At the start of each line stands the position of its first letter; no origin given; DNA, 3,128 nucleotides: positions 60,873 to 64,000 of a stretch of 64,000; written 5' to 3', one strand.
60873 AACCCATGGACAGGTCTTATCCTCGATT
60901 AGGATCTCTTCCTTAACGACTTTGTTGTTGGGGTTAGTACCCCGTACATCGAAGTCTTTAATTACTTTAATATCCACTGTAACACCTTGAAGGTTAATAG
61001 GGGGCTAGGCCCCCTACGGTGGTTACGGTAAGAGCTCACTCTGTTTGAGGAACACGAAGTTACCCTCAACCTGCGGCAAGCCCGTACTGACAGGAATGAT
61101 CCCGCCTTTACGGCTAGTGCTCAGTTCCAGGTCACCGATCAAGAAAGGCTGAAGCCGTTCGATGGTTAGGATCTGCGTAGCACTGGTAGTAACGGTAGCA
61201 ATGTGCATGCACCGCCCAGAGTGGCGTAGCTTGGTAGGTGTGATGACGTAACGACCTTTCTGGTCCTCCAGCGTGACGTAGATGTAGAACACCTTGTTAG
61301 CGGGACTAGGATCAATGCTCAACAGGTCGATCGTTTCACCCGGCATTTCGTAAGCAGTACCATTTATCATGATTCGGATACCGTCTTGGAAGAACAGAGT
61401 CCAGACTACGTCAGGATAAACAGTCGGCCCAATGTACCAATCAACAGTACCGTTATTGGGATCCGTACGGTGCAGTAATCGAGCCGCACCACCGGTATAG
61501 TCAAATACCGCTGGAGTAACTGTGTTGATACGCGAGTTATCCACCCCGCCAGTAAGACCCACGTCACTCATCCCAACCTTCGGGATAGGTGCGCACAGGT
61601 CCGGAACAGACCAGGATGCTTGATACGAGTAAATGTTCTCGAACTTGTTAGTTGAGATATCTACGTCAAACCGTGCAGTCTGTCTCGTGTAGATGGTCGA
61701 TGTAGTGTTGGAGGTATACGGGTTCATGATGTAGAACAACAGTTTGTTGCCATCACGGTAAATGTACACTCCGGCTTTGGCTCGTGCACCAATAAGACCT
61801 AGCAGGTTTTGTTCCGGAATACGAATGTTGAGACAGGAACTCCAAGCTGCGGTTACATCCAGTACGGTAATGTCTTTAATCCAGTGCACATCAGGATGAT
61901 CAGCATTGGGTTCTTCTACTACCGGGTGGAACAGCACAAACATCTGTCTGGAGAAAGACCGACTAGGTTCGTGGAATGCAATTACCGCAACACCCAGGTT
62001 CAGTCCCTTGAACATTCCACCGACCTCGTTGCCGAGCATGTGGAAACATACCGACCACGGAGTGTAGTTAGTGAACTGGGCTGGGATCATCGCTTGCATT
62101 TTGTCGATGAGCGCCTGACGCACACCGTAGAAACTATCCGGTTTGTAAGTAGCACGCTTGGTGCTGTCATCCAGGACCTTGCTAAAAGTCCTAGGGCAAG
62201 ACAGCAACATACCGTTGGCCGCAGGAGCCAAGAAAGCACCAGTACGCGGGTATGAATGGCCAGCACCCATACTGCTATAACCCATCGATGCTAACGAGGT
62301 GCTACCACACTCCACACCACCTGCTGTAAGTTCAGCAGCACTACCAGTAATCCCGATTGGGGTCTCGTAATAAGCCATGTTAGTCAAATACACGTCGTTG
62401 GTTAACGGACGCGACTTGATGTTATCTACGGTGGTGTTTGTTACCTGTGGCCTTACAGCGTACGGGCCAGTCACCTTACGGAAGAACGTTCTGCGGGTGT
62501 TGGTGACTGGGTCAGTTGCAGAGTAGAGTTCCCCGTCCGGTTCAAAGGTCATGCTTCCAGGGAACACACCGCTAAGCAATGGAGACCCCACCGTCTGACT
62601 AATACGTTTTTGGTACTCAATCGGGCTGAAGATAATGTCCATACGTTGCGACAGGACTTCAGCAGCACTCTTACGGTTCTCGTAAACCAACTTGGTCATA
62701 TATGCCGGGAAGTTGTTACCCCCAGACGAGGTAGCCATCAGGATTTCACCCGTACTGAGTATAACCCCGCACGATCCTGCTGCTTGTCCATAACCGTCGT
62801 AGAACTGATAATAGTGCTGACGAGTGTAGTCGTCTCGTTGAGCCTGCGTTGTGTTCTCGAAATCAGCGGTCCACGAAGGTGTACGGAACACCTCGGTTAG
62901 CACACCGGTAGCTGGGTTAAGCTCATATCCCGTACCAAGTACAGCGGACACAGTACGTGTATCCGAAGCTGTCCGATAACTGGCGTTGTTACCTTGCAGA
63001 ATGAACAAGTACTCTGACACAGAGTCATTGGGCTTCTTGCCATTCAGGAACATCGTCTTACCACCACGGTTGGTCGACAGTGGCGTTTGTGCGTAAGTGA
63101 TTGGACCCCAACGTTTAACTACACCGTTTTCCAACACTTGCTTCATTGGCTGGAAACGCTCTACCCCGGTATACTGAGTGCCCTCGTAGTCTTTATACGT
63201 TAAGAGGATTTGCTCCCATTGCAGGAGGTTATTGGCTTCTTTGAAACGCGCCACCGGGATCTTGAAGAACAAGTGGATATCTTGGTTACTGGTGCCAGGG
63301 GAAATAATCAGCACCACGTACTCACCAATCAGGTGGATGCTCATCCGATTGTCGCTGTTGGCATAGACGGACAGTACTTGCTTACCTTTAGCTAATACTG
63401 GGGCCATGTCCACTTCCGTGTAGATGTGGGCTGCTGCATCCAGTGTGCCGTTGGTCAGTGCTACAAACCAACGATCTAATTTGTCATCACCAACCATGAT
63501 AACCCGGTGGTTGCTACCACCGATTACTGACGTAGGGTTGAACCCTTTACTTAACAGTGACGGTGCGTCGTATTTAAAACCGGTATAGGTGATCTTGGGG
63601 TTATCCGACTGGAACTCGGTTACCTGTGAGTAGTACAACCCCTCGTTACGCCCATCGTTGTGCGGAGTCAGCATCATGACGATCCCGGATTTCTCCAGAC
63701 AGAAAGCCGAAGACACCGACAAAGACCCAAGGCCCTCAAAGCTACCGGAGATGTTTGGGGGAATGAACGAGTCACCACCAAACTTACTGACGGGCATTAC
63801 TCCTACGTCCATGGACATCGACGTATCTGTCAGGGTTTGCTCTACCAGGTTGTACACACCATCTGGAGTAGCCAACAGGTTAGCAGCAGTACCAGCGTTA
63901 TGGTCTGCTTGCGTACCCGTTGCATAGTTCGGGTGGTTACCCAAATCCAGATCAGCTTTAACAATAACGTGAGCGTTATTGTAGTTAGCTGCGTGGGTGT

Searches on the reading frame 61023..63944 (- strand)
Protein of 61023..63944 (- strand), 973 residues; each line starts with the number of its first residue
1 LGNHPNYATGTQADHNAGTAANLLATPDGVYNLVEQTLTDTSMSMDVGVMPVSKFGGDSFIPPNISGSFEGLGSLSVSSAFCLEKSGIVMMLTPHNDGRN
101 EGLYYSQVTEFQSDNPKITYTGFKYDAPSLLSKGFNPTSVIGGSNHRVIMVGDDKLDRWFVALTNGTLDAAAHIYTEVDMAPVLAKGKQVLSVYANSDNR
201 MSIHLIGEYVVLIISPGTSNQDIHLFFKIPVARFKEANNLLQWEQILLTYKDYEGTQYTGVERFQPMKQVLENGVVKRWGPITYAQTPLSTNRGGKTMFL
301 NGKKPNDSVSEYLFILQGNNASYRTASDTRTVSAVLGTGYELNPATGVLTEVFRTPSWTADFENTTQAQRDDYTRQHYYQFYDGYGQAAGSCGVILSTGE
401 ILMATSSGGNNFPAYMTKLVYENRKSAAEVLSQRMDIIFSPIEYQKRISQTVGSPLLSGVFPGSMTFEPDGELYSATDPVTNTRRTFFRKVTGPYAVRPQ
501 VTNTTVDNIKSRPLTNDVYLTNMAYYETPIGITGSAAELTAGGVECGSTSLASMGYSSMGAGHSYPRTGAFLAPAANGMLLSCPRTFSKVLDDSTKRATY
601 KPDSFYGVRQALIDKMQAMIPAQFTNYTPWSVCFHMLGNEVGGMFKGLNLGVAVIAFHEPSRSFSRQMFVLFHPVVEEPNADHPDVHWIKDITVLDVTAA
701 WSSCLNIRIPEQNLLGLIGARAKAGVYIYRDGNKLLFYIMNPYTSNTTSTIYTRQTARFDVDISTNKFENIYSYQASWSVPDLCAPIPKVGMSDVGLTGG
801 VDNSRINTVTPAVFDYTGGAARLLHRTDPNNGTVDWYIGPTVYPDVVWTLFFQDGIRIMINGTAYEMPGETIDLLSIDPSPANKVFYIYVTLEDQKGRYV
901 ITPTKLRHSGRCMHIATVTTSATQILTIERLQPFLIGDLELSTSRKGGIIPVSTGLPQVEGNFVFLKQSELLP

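Call 8: search_protein_families(library=pfam, proteins=[window:61023-63944:-], max_evalue=0.01)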
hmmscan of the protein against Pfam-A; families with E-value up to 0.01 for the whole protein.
window:61023-63944:- (973 aa): 0 families

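Call 9: search_protein_families(library=phrogs, proteins=[window:61023-63944:-], max_evalue=0.001)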
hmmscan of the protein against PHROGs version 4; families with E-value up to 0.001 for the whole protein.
window:61023-63944:- (973 aa): 4 families
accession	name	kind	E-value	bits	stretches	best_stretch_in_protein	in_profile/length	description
phrog_3573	-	unknown function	4.5e-123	413.3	1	3-967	77-1000/1001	-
phrog_7449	-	unknown function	2.6e-22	79.5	2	49-257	538-750/1714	-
phrog_26864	-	unknown function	1.3e-10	42.1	1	850-962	82-192/195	-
phrog_7557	-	head and packaging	5e-05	22.2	1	862-927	776-843/1221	virion structural protein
